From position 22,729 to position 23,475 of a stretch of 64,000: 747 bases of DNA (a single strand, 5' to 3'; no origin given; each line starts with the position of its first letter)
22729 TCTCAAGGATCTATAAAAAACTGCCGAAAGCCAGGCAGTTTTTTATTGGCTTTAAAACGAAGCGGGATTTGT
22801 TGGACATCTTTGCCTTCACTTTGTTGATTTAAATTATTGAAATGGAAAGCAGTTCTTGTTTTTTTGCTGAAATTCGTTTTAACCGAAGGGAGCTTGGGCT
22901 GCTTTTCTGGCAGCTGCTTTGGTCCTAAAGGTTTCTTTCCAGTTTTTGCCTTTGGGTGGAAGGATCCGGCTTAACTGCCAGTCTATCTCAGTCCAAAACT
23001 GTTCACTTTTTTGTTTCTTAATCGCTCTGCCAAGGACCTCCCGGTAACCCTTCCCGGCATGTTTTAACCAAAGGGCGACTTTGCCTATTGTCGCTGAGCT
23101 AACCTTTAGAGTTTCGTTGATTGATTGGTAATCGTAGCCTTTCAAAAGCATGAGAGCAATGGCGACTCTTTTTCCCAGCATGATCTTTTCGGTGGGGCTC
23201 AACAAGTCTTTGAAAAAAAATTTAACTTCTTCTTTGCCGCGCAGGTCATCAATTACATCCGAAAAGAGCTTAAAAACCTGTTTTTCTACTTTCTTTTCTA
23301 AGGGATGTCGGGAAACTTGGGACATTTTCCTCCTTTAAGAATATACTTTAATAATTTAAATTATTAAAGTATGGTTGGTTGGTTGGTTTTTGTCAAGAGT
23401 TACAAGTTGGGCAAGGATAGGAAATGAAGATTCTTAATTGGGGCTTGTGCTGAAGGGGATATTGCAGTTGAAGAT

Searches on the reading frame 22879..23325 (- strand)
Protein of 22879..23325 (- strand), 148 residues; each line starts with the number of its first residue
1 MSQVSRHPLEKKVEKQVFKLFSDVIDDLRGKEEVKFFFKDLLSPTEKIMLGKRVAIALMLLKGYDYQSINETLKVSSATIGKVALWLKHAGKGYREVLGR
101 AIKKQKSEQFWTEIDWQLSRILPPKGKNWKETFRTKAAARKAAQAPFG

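Call 39: find_homologous_proteins(query=window:22879-23325:-)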
Query window:22879-23325:- (148 aa): 55 proteins with E <= 0.001 among 108 candidates.
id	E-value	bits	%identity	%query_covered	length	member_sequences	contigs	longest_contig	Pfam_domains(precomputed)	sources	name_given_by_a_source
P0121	5.4e-91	320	100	100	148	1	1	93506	PF01371.26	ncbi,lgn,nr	ncbi:MAG: hypothetical protein JW991_02615 [Candidatus Pacebacteria bacterium]|nr:hypothetical prote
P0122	1.9e-49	185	57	100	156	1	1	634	PF01371.26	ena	-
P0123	1.2e-44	170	54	99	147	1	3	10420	PF01371.26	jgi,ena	-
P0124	3.4e-44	168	54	99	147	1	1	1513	PF01371.26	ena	-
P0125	3.7e-37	145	52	99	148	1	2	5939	PF01371.26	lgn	-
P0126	1.0e-36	144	51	99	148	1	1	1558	PF01371.26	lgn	-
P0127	1.1e-35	141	50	88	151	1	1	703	PF01371.26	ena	-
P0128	7.7e-35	138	50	88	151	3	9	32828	PF01371.26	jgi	-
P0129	9.2e-35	138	48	99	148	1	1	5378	PF01371.26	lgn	-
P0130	1.8e-34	137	51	95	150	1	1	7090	PF01371.26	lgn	-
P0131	7.1e-34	135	46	99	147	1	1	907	PF01371.26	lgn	-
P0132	8.9e-34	134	49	99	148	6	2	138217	PF01371.26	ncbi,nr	ncbi:MAG: Trp family transcriptional regulator [Patescibacteria group bacterium]|nr:Trp family trans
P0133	1.4e-33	134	49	99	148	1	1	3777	PF01371.26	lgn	-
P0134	2.1e-33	133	45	99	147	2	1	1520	PF01371.26,PF13384.13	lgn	-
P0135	2.4e-33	133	49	99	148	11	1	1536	PF01371.26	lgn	-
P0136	5.9e-33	132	47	99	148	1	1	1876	PF01371.26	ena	-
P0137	7.7e-33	131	49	99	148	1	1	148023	PF01371.26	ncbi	-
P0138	1.6e-32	130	49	96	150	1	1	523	PF01371.26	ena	-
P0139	3.0e-32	130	48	99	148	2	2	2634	PF01371.26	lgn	-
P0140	4.8e-32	129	49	93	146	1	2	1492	PF01371.26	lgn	-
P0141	5.7e-32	129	49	99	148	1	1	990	PF01371.26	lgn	-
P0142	7.1e-32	128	49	86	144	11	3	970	PF01371.26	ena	-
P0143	1.7e-30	124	48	99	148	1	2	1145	PF01371.26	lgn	-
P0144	2.0e-30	124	47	95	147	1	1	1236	PF01371.26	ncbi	-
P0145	2.1e-30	124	44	91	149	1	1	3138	PF01371.26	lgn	-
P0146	2.2e-30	124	43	96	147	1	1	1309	PF01371.26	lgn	-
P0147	2.5e-30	123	44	99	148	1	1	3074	PF01371.26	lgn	-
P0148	6.7e-30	122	47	89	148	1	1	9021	PF01371.26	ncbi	-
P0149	1.3e-29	121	51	84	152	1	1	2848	PF01371.26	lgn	-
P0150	2.0e-29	120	53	79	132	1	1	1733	PF01371.26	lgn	-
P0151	2.4e-29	120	42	99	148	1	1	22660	PF01371.26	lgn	-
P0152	2.6e-29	120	46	95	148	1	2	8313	PF01371.26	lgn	-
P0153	4.9e-28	116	49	84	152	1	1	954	PF01371.26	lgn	-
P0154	2.3e-26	110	44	88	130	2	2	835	PF01371.26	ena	-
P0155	3.1e-26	110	46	88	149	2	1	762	PF01371.26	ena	-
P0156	1.7e-25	108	47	85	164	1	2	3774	PF01371.26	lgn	-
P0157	2.8e-25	107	46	84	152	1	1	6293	PF01371.26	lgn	-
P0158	1.4e-24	105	43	99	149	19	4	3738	PF01371.26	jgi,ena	-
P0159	1.0e-22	99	48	82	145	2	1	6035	PF01371.26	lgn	-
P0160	6.9e-22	96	50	71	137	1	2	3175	PF01371.26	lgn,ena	-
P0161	1.9e-21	95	52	70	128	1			PF01371.26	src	-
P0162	2.1e-21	94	43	72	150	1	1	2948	PF01371.26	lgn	-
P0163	2.9e-21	94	40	97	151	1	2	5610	PF01371.26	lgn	-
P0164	4.3e-21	93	44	89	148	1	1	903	PF01371.26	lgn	-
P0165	5.0e-21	93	51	71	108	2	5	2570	PF01371.26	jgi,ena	-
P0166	3.1e-20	91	44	85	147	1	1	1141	PF01371.26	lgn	-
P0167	3.2e-20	91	38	99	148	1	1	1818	PF01371.26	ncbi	-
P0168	4.4e-20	90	44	85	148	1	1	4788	PF01371.26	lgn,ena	-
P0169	1.3e-19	89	47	64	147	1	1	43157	PF01371.26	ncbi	-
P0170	2.2e-19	88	49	65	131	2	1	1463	PF01371.26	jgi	jgi:uncharacterized protein YerC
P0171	8.6e-18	83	42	82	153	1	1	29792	PF01371.26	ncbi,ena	-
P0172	4.4e-17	80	41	82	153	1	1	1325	PF01371.26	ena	-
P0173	9.5e-17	79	35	89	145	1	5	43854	PF01371.26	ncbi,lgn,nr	ncbi:hypothetical protein HYU92_03445 [Candidatus Curtissbacteria bacterium]|nr:hypothetical protein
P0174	1.6e-15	75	39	99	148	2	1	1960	PF01371.26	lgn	-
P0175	1.8e-5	43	31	88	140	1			PF01371.26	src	-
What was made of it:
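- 22879..23325 (-): 148-aa TrpR-family ('long YerC-like') regulator. This is the best candidate for the protein that binds the palindromes. Pfam PF01371 precomputed for P0121, which is this protein (call 39).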

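Call 40: find_encoding_contigs(protein=P0123, flank=10000, max_places=1)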
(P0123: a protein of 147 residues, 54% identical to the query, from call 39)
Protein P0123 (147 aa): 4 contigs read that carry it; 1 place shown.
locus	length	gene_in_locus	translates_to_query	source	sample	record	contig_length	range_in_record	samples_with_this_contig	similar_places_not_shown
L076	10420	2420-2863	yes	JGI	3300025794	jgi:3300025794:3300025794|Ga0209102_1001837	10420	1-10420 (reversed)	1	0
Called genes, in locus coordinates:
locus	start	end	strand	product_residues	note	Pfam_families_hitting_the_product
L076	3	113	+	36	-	?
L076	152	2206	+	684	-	PF01751:Toprim, PF01131:Topoisom_bac, PF01396:Zn_ribbon_Top1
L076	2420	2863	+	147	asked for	PF01371:Trp_repressor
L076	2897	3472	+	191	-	PF06559:DCD_N, PF22769:DCD, PF22569:DCD_C (weak), PF00692:dUTPase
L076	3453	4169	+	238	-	PF02511:Thy1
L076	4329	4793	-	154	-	-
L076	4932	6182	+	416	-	PF00464:SHMT, PF00155:Aminotran_1_2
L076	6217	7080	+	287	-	PF00763:THF_DHG_CYH, PF02882:THF_DHG_CYH_C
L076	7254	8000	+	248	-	PF00318:Ribosomal_S2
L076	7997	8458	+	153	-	PF25025:EF-Ts_N (weak), PF00889:EF_TS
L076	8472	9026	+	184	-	PF01765:RRF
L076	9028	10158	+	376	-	PF02163:Peptidase_M50, PF04495:GRASP55_65 (weak), PF00595:PDZ (weak), PF13180:PDZ_2, PF17820:PDZ_6, PF14685:PDZ_Tricorn (weak)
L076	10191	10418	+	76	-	?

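Call 41: find_encoding_contigs(protein=P0128, flank=10000, max_places=1)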
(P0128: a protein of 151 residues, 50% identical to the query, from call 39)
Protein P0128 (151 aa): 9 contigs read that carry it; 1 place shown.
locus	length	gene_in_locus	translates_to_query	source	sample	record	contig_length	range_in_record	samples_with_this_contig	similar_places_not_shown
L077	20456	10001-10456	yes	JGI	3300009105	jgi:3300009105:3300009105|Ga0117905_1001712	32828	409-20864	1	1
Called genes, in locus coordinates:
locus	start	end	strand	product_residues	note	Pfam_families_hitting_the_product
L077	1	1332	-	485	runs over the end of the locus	-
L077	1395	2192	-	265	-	PF12773:DZR (faint), PF13240:Zn_Ribbon_1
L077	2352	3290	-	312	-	PF14257:DUF4349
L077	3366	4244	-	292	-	-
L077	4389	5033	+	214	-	PF09335:VTT_dom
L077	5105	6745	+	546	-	PF13541:ChlI, PF00158:Sigma54_activat (faint), PF01078:Mg_chelatase, PF07728:AAA_5, PF00493:MCM (weak), PF13335:Mg_chelatase_C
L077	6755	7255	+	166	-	PF00881:Nitroreductase, PF14512:TM1586_NiRdase (weak)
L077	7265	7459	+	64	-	PF20095:DUF6485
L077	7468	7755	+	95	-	-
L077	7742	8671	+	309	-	PF00850:Hist_deacetyl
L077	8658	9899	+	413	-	PF26514:DUF8173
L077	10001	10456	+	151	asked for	PF01371:Trp_repressor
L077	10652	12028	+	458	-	PF00171:Aldedh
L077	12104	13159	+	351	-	PF00004:AAA, PF07728:AAA_5, PF22667:Lon_lid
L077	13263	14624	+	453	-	PF00753:Lactamase_B, PF12706:Lactamase_B_2, PF22505:RNase_J_b_CASP, PF07521:RMMBL (weak)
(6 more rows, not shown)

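Call 42: find_encoding_contigs(protein=P0132, flank=10000, max_places=1)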
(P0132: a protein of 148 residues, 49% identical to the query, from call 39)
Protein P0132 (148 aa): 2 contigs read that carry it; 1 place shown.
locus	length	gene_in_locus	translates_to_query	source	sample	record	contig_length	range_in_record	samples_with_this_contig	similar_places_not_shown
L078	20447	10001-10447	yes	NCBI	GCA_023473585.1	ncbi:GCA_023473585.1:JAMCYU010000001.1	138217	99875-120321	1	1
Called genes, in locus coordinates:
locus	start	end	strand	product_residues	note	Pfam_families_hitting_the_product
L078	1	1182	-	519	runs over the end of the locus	PF10131:PTPS_related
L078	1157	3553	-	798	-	PF09586:YfhO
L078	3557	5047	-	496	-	PF13231:PMT_2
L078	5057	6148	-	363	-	-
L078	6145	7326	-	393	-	PF26314:MptA_B_family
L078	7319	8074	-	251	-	PF00535:Glycos_transf_2, PF10111:Glyco_tranf_2_2, PF13641:Glyco_tranf_2_3 (faint)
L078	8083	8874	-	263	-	PF01061:ABC2_membrane (weak), PF12698:ABC2_membrane_3 (faint)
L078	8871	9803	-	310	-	PF00005:ABC_tran, PF13304:AAA_21 (weak)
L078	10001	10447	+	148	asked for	PF01371:Trp_repressor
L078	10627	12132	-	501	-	PF13231:PMT_2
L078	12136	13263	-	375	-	PF00535:Glycos_transf_2, PF04138:GtrA_DPMS_TM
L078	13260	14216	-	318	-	PF01073:3Beta_HSD, PF01370:Epimerase, PF02719:Polysacc_synt_2 (weak), PF04321:RmlD_sub_bind, PF07993:NAD_binding_4, PF13460:NAD_binding_10 (faint), PF16363:GDP_Man_Dehyd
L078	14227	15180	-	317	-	PF01073:3Beta_HSD (faint), PF01370:Epimerase, PF02719:Polysacc_synt_2, PF04321:RmlD_sub_bind, PF16363:GDP_Man_Dehyd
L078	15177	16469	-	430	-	PF00070:Pyr_redox (faint), PF01210:NAD_Gly3P_dh_N (weak), PF02558:ApbA (faint), PF03446:NAD_binding_2 (weak), PF03721:UDPG_MGDP_dh_N, PF00984:UDPG_MGDP_dh, PF03720:UDPG_MGDP_dh_C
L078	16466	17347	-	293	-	PF01370:Epimerase, PF04321:RmlD_sub_bind, PF02719:Polysacc_synt_2, PF13460:NAD_binding_10 (weak), PF01073:3Beta_HSD, PF16363:GDP_Man_Dehyd, PF07993:NAD_binding_4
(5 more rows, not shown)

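Call 43: find_encoding_contigs(protein=P0151, flank=10000, max_places=1)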
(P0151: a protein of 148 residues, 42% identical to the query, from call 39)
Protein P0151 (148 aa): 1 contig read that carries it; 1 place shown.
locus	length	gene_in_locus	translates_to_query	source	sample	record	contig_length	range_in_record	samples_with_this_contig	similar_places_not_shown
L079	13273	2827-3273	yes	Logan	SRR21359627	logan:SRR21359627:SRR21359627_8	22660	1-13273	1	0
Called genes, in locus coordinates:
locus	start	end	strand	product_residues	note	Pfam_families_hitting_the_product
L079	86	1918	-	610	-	PF01411:tRNA-synt_2c, PF07973:tRNA_SAD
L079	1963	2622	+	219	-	PF02698:DUF218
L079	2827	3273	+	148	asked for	PF01371:Trp_repressor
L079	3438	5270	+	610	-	PF00009:GTP_EFTU, PF03144:GTP_EFTU_D2, PF00679:EFG_C, PF06421:LepA_C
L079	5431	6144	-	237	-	PF00588:SpoU_methylase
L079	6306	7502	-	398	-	PF18911:PKD_4 (faint)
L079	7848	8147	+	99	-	PF00166:Cpn10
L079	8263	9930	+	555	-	PF00118:Cpn60_TCP1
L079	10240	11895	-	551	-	PF01554:MatE (weak), PF03023:MurJ, PF13440:Polysacc_synt_3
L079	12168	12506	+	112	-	PF01649:Ribosomal_S20p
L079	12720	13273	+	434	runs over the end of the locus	PF02403:Seryl_tRNA_N, PF00587:tRNA-synt_2b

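Call 62: search_protein_families(library=ncbifam, proteins=[window:22879-23325:-], max_evalue=0.01)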
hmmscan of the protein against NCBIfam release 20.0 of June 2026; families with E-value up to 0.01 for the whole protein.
window:22879-23325:- (148 aa): 2 families
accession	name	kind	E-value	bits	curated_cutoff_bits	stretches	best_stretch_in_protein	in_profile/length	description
TIGR02531.1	yecD_yerC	hypoth_equivalog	1.2e-10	41.7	42.2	1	16-100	4-87/88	YerC/YecD family TrpR-related protein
TIGR01321.1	TrpR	equivalog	6.4e-05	23.3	67.25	1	14-98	5-90/94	trp operon repressor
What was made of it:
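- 22879..23325 (-): TIGR02531 scores 41.7 bits against a cut-off of 42.2 (call 62).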

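Call 63: search_solved_structures(query=window:22879-23325:-, max_evalue=1)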
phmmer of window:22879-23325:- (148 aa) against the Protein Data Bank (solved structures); distinct sequences matched with E-value up to 1: 10.
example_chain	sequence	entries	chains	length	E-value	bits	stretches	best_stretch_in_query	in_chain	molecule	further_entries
3frw_A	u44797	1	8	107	3.5e-08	36.9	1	11-105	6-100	Putative Trp repressor protein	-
3kor_A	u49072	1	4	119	5.2e-07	33.1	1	18-100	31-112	Possible Trp repressor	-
3g1c_A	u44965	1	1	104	6.2e-06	29.6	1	13-103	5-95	The TrpR like protein from Eubacterium eligens ATCC 27750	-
1mi8_A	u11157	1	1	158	0.088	16.1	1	50-117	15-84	DnaB intein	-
6frg_A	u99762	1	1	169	0.25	14.7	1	50-117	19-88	Replicative DNA helicase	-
6frh_A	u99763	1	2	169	0.25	14.6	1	50-117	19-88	Replicative DNA helicase,Replicative DNA helicase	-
6fre_A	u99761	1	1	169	0.34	14.2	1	50-117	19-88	Replicative DNA helicase,Replicative DNA helicase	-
6ejz_A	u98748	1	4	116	0.53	13.6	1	39-105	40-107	Trp operon repressor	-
6fal_A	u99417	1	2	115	0.54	13.6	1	39-105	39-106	Trp operon repressor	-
9xzy_H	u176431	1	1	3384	0.7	13.2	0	23-114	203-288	GATOR1 complex protein DEPDC5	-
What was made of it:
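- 22879..23325 (-): PDB relatives are 3frw, 3kor and 3g1c (call 63).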

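Call 89: search_protein_representatives(protein=window:22879-23325:-)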
Query: 148 residues. Proteins with E-value up to 0.001 (for the whole library): 1877; up to 1e-10: 433; up to 1e-30: 2. The best 150 are listed.
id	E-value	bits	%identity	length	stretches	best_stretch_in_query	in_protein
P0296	7.8e-39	149.2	51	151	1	1-141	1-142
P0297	8.5e-32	126.4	50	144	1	1-125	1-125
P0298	1.4e-29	119.2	43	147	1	1-136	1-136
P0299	4.0e-29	117.7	47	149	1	1-128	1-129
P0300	1.4e-28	116.0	45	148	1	1-135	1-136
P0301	5.3e-28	114.1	43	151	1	1-133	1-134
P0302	1.5e-27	112.7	43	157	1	1-125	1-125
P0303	2.5e-27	111.9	40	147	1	1-144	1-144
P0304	3.6e-27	111.4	40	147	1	1-145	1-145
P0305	5.2e-27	110.9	47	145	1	1-122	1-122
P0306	9.9e-27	110.0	43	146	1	1-125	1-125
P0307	5.7e-26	107.5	42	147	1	1-146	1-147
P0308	8.5e-26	107.0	42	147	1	1-147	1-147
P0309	1.7e-25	106.0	43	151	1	1-132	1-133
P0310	1.9e-25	105.8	49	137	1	1-107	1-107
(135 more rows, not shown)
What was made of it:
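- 22879..23325 (-): The family has at least 433 clusters at 50% identity with E<=1e-10 (call 89).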
